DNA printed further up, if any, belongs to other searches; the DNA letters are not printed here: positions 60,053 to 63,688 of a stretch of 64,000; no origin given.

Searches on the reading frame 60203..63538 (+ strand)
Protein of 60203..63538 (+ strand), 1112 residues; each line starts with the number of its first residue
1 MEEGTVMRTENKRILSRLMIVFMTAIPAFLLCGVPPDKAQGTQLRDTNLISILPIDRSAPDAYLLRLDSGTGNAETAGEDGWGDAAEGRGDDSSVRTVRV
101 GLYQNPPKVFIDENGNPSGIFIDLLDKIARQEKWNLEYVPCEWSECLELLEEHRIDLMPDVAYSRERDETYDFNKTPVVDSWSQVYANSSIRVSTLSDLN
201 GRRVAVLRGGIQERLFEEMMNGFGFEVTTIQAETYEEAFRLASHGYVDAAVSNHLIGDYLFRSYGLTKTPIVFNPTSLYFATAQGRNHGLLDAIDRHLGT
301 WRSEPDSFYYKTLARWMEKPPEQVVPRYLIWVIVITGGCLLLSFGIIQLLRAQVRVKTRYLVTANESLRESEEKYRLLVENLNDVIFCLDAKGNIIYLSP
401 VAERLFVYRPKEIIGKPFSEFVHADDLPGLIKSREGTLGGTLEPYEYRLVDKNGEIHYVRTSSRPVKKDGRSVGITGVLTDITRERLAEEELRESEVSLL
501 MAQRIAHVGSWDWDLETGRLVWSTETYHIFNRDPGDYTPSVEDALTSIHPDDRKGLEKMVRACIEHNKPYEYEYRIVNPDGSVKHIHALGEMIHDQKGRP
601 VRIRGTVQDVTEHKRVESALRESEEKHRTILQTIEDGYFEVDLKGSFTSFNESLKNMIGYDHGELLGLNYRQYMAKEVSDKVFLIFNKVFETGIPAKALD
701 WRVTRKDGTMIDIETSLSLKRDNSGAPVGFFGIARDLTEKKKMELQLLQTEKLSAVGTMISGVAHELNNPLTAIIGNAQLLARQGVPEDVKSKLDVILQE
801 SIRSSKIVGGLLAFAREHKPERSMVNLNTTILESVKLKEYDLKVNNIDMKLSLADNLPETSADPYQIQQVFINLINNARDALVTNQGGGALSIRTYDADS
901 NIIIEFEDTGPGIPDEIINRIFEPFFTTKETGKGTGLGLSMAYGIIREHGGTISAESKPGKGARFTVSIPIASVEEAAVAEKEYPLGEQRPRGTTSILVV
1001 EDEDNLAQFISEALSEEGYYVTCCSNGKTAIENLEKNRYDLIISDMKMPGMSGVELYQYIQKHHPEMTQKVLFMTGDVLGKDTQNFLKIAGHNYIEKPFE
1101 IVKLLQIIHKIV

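Call 81: search_protein_families(library=pfam, proteins=[window:60203-63538:+], max_evalue=0.00001)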
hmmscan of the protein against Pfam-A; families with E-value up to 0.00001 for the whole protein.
window:60203-63538:+ (1112 aa): 9 families
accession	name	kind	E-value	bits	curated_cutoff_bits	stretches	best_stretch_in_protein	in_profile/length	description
PF08447.18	PAS_3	-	5.1e-44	148.9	25.6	3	520-607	2-89/89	PAS fold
PF13426.13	PAS_9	-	2.4e-33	114.9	27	2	384-483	2-102/103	PAS domain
PF00989.32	PAS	-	3e-31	108.2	22.6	2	373-482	1-113/113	PAS fold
PF02518.31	HATPase_c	-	1.1e-26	93.9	26.4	1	863-971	2-109/111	Histidine kinase-, DNA gyrase B-, and HSP90-like ATPase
PF00072.30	Response_reg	-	1.2e-24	87.1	30.2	1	997-1108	1-110/111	Response regulator receiver domain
PF08448.16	PAS_4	-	7e-22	78.2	23.1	1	379-486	1-109/110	PAS fold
PF00497.25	SBP_bac_3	-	1.9e-16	60.4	26.4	1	99-282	2-98/132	Bacterial extracellular solute-binding proteins, family 3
PF00512.31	HisKA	-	5e-14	52.5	26.9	1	757-817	3-63/66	His Kinase A (phospho-acceptor) domain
PF13188.13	PAS_8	-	1.5e-09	37.8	21.8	0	373-421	1-46/65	PAS domain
